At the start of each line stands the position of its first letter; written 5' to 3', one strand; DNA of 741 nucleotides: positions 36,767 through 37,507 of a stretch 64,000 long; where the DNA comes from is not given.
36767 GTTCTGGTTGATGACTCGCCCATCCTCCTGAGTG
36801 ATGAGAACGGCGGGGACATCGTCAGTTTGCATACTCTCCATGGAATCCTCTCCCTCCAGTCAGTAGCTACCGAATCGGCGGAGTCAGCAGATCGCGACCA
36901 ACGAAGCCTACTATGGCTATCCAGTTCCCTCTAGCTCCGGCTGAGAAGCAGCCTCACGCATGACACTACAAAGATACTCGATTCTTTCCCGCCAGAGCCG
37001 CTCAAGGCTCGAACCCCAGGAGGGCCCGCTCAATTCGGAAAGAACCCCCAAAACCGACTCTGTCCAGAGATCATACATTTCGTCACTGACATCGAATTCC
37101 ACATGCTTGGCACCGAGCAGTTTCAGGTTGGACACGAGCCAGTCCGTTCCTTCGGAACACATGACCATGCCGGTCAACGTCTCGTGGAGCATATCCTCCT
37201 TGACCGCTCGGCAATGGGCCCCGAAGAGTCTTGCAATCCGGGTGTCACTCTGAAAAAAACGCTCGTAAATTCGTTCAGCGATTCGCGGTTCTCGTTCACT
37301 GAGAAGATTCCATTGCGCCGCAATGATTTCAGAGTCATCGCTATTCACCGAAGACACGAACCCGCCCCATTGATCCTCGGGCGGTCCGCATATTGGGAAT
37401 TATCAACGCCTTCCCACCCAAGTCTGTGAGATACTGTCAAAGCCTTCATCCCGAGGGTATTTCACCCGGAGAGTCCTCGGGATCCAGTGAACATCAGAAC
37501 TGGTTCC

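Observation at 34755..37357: Same-strand module: globin-like protein, PAS/LuxR regulator, P450, ferredoxin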

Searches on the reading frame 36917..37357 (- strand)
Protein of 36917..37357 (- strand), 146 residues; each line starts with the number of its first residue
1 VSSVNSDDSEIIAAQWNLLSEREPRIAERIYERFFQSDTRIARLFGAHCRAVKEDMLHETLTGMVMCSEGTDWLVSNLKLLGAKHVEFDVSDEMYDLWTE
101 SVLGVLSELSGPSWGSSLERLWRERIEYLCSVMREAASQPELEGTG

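Call 3: search_protein_families(library=pfam, proteins=[window:36917-37357:-], max_evalue=0.1)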
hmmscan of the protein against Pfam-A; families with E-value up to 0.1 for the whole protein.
window:36917-37357:- (146 aa): 1 family
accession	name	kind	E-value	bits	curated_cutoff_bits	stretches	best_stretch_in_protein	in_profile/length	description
PF00042.28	Globin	-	7.2e-05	23.7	22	1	73-133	57-117/117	Globin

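Call 5: search_solved_structures(query=window:36917-37357:-, max_evalue=10, show_alignments=3)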
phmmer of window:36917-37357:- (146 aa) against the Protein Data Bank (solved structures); distinct sequences matched with E-value up to 10: 35.
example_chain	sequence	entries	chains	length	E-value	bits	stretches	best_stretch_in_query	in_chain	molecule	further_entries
3wfw_A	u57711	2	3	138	2.7e-07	33.7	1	9-135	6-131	Hemoglobin-like flavoprotein fused to Roadblock/LC7 domain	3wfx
1tu9_A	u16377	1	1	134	0.00012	25.1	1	29-110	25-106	hypothetical protein PA3967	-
3s1i_A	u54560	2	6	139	0.0002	24.5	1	5-126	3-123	Hemoglobin-like flavoprotein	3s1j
3ubc_A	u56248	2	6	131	0.00025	24.1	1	6-125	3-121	Hemoglobin-like flavoprotein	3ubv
7z1u_A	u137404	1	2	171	0.00053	23.1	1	75-134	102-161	Non-symbiotic hemoglobin class 1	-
7zos_A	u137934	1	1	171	0.00054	23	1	75-134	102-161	Non-symbiotic hemoglobin class 1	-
1d8u_A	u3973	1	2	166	0.00063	22.8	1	76-136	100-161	NON-SYMBIOTIC HEMOGLOBIN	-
2gnw_A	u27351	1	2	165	0.00084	22.4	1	76-136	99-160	Non-symbiotic hemoglobin 1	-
1gvh_A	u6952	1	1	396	0.0017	21.4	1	13-130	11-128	FLAVOHEMOPROTEIN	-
2gnv_A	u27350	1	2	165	0.0019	21.2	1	76-136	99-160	Non-symbiotic hemoglobin 1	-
1gdi_A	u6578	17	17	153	0.0022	21.1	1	76-135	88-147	LEGHEMOGLOBIN (CARBONMONOXY) | LEGHEMOGLOBIN (DEOXY) | LEGHEMOGLOBIN (ISOQUINOLINE MET)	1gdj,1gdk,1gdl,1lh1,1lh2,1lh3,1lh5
7dih_A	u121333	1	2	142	0.004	20.2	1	9-133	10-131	Thermoglobin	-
3zhw_A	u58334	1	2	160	0.0051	19.9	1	75-134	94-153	NON-SYMBIOTIC HEMOGLOBIN 1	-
2oif_A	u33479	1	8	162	0.017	18.2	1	76-136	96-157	Non-legume hemoglobin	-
3ozu_A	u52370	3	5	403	0.022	17.8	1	9-134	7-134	Flavohemoprotein | Flavohemoglobin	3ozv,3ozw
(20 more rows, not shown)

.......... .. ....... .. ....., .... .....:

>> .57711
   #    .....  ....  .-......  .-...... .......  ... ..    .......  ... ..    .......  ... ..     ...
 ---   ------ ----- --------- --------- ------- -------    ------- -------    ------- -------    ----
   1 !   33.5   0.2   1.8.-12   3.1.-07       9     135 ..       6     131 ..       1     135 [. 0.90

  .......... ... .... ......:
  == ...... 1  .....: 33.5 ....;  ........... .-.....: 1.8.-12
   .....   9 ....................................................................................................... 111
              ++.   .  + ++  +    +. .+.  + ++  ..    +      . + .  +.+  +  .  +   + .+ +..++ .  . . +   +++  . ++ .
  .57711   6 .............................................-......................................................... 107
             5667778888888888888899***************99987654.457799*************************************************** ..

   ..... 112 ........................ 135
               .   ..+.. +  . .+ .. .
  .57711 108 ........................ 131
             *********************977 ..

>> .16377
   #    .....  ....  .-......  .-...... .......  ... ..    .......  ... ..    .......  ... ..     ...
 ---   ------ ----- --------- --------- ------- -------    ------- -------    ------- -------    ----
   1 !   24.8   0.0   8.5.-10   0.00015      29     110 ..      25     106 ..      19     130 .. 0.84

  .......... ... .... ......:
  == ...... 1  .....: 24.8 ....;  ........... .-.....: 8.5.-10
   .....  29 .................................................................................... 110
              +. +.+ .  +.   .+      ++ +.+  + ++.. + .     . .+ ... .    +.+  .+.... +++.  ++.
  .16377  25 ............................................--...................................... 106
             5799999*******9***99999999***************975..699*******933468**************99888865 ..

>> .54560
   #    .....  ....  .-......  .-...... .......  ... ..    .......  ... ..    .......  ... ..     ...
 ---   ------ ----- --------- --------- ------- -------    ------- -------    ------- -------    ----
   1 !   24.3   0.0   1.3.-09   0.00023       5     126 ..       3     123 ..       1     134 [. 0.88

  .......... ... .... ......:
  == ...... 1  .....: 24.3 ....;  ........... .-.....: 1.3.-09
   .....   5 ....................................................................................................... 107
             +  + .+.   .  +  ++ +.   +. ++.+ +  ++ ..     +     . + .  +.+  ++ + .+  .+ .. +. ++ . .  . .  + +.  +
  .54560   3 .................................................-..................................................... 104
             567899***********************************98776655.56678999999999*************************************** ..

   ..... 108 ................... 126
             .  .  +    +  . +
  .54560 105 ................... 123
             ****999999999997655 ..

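Call 8: find_homologous_proteins(query=window:36917-37357:-, max_evalue=0.001)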
Query window:36917-37357:- (146 aa): 15 proteins with E <= 0.001 among 26 candidates.
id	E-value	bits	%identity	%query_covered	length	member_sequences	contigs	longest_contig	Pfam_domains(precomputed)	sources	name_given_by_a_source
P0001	1.4e-91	322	100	100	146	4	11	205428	-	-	-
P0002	4.9e-52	193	99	62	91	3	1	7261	-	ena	-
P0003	8.3e-51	189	65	91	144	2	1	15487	PF00042.29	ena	-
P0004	2.5e-47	178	60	95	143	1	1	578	PF00042.29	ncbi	-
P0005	2.5e-47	178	62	91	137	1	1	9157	PF00042.29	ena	-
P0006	1.4e-46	176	59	91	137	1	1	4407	PF00042.29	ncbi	-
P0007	1.6e-46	176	62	91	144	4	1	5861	PF00042.29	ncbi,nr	ncbi:MAG: hypothetical protein JRH17_21285 [Deltaproteobacteria bacterium]|nr:hypothetical protein [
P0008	6.9e-46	174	61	92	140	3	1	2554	PF00042.29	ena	-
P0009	4.0e-44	168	57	91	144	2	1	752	PF00042.29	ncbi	-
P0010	4.4e-44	168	57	91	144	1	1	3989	PF00042.29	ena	-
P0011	1.8e-43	166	57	92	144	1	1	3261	PF00042.29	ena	-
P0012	4.3e-42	161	57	90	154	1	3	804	PF00042.29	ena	-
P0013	4.8e-42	161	58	91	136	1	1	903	PF00042.29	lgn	-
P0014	2.3e-40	156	56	91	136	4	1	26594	PF00042.29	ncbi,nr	ncbi:MAG: hypothetical protein JRG90_03145 [Deltaproteobacteria bacterium]|nr:hypothetical protein [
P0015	3.2e-27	113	66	58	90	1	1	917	PF00042.29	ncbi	-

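Call 11: find_encoding_contigs(protein=P0003, flank=8000, max_places=3)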
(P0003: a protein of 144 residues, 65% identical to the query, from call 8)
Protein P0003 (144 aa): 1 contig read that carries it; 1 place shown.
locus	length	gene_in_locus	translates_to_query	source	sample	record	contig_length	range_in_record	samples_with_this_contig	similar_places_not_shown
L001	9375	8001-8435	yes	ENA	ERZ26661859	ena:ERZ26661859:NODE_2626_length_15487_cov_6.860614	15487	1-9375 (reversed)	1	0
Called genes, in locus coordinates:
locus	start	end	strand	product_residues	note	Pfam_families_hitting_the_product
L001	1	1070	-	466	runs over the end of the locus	PF00884:Sulfatase, PF01663:Phosphodiest, PF16347:SGSH_C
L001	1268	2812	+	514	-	PF00535:Glycos_transf_2, PF08242:Methyltransf_12 (faint), PF13489:Methyltransf_23, PF13847:Methyltransf_31 (faint), PF08241:Methyltransf_11, PF13649:Methyltransf_25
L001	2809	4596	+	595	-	-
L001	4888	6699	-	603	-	PF00413:Peptidase_M10 (weak), PF20009:GEVED (weak)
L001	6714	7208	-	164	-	-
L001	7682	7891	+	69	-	-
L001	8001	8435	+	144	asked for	PF00042:Globin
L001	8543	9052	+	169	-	PF00196:GerE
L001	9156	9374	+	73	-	?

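Call 12: find_encoding_contigs(protein=P0014, flank=8000, max_places=3)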
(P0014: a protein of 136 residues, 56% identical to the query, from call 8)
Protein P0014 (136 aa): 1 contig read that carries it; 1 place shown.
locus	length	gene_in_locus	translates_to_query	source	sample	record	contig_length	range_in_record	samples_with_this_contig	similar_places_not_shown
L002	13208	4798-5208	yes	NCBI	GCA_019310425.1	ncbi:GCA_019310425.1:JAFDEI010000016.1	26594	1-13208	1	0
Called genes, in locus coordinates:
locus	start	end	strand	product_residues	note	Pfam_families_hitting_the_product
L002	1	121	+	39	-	?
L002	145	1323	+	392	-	PF00108:Thiolase_N, PF02803:Thiolase_C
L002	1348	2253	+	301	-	PF00106:adh_short, PF08659:KR, PF13561:adh_short_C2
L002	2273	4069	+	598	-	PF00501:AMP-binding, PF13193:AMP-binding_C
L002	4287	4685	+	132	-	-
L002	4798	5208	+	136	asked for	PF00042:Globin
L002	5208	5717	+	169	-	PF00196:GerE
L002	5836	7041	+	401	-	PF00067:p450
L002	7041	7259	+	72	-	PF13459:Fer4_15, PF13370:Fer4_13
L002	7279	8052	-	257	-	PF00440:TetR_N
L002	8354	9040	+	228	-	PF00293:NUDIX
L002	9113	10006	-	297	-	PF00106:adh_short, PF08659:KR, PF13561:adh_short_C2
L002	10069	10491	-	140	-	PF12172:zf-ChsH2, PF01796:OB_ChsH2_C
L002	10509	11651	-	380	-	PF22691:Thiolase_C_1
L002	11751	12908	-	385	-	PF02771:Acyl-CoA_dh_N, PF02770:Acyl-CoA_dh_M, PF00441:Acyl-CoA_dh_1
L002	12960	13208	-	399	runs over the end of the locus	PF02771:Acyl-CoA_dh_N, PF02770:Acyl-CoA_dh_M, PF00441:Acyl-CoA_dh_1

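Call 22: search_protein_families(library=pfam, proteins=[L002:4287-4685:+], max_evalue=0.001)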
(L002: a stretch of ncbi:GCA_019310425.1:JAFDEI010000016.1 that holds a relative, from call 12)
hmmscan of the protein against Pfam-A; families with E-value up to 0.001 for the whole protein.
L002:4287-4685:+ (132 aa): 1 family
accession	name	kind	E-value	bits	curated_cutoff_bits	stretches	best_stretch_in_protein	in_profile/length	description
PF00037.32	Fer4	-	5.8e-05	23.2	21.1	1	5-24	4-23/24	4Fe-4S binding domain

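Call 23: predict_structure(alignment_id=A2)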
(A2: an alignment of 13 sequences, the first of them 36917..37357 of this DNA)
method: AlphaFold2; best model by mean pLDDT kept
length: 146 residues; sequences in the alignment: 13
mean_pLDDT: 82.4   pTM: 0.78
mean pLDDT of the five models: 82.4, 81.2, 79.0, 78.0, 77.1
residues with pLDDT >= 90: 54; 70-90: 62; 50-70: 26; < 50: 4
segments of 3 or more residues with pLDDT < 50: 144-146
pLDDT, mean of each block of 10 residues (from residue 1): 69 90 89 89 78 68 63 83 85 92 95 94 91 86 51
secondary structure, 60 per line:
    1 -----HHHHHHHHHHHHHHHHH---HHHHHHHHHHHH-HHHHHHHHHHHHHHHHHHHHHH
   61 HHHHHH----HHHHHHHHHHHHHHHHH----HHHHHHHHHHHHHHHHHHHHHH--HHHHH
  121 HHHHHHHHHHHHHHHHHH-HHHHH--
elements in order: H6-22 H26-37 H39-66 H71-87 H92-113 H116-138 H140-144

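Call 29: fold_search(model_id=the predicted structure, library=pdb)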
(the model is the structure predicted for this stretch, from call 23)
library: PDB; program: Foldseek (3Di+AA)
matches with E <= 10: 866; with E <= 0.001: 19
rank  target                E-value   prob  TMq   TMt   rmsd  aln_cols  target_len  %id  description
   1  3s1i_A                1.2e-04  1.00  0.76  0.83   2.3       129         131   20  Crystal structure of oxygen-bound hell's gate globin I (released 2011-09-21)
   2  7z1u_B                2.1e-04  1.00  0.68  0.70   4.2       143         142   15  Biochemical implications of the substitution of a unique cysteine residue in sugar beet phytoglobin BvPgb 1.2 (released 2022-09-07)
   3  7ohd_B                2.7e-04  1.00  0.76  0.82   2.4       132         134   23  CRYSTAL STRUCTURE OF FERRIC MURINE NEUROGLOBIN CDLESS MUTANT (released 2022-07-13)
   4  7zos                  3.3e-04  1.00  0.67  0.68   4.5       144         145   15  Class 1 Phytoglobin from Sugar beet (BvPgb1.2) (released 2022-09-07)
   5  2gnv_A                3.6e-04  1.00  0.67  0.62   4.4       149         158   17  Crystal structure of non-symbiotic plant hemoglobin from rice, B10 mutant F40L (released 2006-04-25)
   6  7ohd_A                4.4e-04  1.00  0.73  0.79   2.6       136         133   23  CRYSTAL STRUCTURE OF FERRIC MURINE NEUROGLOBIN CDLESS MUTANT (released 2022-07-13)
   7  2r50_B                4.4e-04  1.00  0.66  0.66   5.8       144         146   16  The crystal structure of nonsymbiotic corn hemoglobin 1 (released 2007-09-18)
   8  2gnv_B                4.4e-04  1.00  0.65  0.62   5.0       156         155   17  Crystal structure of non-symbiotic plant hemoglobin from rice, B10 mutant F40L (released 2006-04-25)
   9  2r50_C                4.7e-04  1.00  0.67  0.67   4.3       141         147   16  The crystal structure of nonsymbiotic corn hemoglobin 1 (released 2007-09-18)
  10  1d8u_A                4.7e-04  1.00  0.67  0.60   4.3       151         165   18  CRYSTAL STRUCTURE OF NON-SYMBIOTIC PLANT HEMOGLOBIN FROM RICE (released 2001-01-10)
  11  2oif_B                4.9e-04  1.00  0.74  0.72   3.2       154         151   14  The crystal structure of ferric cyanide bound barley hexacoordinate hemoglobin. (released 2007-07-24)
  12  3qqq_A                5.2e-04  1.00  0.65  0.63   6.0       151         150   17  Crystal structure of non-symbiotic plant hemoglobin from Trema tomentosa (released 2011-04-27)
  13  3qqr_A                6.3e-04  1.00  0.66  0.66   4.7       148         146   16  Crystal structure of Parasponia hemoglobin; Differential Heme Coordination is Linked to Quaternary Structure (released 2011-04-27)
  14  2oif_A                7.3e-04  1.00  0.75  0.71   2.9       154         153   12  The crystal structure of ferric cyanide bound barley hexacoordinate hemoglobin. (released 2007-07-24)
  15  3zhw_A                7.7e-04  1.00  0.65  0.62   5.2       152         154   15  X-ray Crystallographic Structural Characteristics of Arabidopsis Hemoglobin I and their Functional Implications (released 2013-03-06)
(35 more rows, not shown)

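Call 37: search_protein_families(library=ncbifam, proteins=[window:36917-37357:-], max_evalue=0.01)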
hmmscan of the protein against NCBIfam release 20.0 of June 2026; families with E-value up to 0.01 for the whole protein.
window:36917-37357:- (146 aa): 1 family
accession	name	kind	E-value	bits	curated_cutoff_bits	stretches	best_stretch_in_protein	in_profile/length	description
NF009805.0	PRK13289.1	equivalog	6.6e-07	28.6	432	1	6-135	4-135/399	NO-inducible flavohemoprotein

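Call 47: find_homologous_proteins(query=A2, max_evalue=0.001)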
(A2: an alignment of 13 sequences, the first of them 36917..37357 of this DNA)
Query A2 (13 sequences) (146 aa, profile of the alignment): 37 proteins with E <= 0.001 among 1692 candidates.
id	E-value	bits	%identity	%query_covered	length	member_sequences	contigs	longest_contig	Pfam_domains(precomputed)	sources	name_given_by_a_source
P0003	3.5e-78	278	65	91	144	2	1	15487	PF00042.29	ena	-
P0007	6.6e-78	277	62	91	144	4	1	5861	PF00042.29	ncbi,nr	ncbi:MAG: hypothetical protein JRH17_21285 [Deltaproteobacteria bacterium]|nr:hypothetical protein [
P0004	5.9e-77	274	60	95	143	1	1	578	PF00042.29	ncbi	-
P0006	1.1e-76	273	59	91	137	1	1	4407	PF00042.29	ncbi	-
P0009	1.7e-76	273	57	91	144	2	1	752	PF00042.29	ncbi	-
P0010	6.6e-76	271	57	91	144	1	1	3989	PF00042.29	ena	-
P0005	1.6e-75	270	62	91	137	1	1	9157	PF00042.29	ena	-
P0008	2.0e-75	269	61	92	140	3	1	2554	PF00042.29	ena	-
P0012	1.4e-74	267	57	90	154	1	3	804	PF00042.29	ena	-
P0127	1.5e-74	266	59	89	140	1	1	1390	PF00042.29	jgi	jgi:hemoglobin-like flavoprotein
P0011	1.4e-73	263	57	92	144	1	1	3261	PF00042.29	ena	-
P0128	1.0e-72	260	54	94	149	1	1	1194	PF00042.29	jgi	jgi:hemoglobin-like flavoprotein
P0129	3.8e-72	259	55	91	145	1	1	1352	PF00042.29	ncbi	-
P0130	4.6e-72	258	57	90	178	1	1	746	PF00042.29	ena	-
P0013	4.9e-72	258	58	91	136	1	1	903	PF00042.29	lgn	-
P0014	5.9e-72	258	56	91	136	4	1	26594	PF00042.29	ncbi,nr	ncbi:MAG: hypothetical protein JRG90_03145 [Deltaproteobacteria bacterium]|nr:hypothetical protein [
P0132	4.7e-70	252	57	87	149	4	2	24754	PF00042.29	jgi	-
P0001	1.5e-66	241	100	100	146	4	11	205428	-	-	-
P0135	1.2e-54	202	48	91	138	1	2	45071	PF00042.29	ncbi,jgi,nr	ncbi:MAG: flavohemoprotein [Deltaproteobacteria bacterium]|nr:flavohemoprotein [Deltaproteobacteria 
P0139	3.7e-31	126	36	84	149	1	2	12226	PF00042.29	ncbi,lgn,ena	-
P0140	4.0e-31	126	33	85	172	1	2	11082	PF00042.29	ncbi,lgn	-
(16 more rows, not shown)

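Call 48: find_encoding_contigs(protein=P0135, flank=6000, max_places=2)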
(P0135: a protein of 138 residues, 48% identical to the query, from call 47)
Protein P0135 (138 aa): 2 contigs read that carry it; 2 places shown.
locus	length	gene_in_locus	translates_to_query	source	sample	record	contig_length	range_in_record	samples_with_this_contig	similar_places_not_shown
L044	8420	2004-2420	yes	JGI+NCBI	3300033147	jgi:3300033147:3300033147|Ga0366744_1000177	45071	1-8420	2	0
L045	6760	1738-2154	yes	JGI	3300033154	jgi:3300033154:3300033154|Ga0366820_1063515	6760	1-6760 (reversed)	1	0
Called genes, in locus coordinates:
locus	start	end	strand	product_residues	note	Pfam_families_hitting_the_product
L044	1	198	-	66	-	?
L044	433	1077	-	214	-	PF00440:TetR_N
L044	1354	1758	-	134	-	PF02082:Rrf2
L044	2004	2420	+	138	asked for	PF00042:Globin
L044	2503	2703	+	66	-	PF06902:Fer4_19 (weak), PF13459:Fer4_15, PF13370:Fer4_13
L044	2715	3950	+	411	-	PF05940:NnrS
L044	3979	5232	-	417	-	PF00067:p450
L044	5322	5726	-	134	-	-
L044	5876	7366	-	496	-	PF21623:HK_sensor_dom_bact, PF00989:PAS, PF08448:PAS_4 (weak), PF13426:PAS_9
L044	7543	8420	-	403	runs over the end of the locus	PF04909:Amidohydro_2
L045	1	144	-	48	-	?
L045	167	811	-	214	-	PF00440:TetR_N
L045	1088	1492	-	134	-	PF02082:Rrf2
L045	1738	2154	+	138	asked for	PF00042:Globin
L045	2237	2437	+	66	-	PF06902:Fer4_19 (weak), PF13459:Fer4_15, PF13370:Fer4_13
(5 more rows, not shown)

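Call 49: find_encoding_contigs(protein=P0132, flank=6000, max_places=2)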
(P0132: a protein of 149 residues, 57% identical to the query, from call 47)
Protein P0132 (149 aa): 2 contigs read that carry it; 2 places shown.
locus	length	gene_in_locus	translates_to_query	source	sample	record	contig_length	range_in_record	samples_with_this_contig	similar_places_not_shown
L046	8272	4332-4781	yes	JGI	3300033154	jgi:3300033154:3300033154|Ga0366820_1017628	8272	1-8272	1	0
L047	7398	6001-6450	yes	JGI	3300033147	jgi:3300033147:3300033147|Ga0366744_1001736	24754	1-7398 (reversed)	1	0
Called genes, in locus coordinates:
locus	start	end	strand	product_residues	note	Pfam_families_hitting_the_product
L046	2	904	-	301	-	?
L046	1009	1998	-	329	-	PF00106:adh_short, PF08659:KR, PF13561:adh_short_C2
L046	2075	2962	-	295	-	PF02668:TauD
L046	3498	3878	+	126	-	-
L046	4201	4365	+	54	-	-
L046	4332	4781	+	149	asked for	PF00042:Globin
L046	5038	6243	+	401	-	PF00067:p450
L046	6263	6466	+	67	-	PF06902:Fer4_19 (weak), PF13459:Fer4_15, PF13370:Fer4_13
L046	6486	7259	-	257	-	PF00440:TetR_N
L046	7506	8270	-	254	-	PF00160:Pro_isomerase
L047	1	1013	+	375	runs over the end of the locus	PF02771:Acyl-CoA_dh_N, PF02770:Acyl-CoA_dh_M, PF00441:Acyl-CoA_dh_1, PF08028:Acyl-CoA_dh_2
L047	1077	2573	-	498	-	PF00890:FAD_binding_2 (faint), PF01593:Amino_oxidase (weak)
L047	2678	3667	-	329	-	PF00106:adh_short, PF08659:KR, PF13561:adh_short_C2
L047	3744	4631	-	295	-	PF02668:TauD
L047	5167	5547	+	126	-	-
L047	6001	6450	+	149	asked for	PF00042:Globin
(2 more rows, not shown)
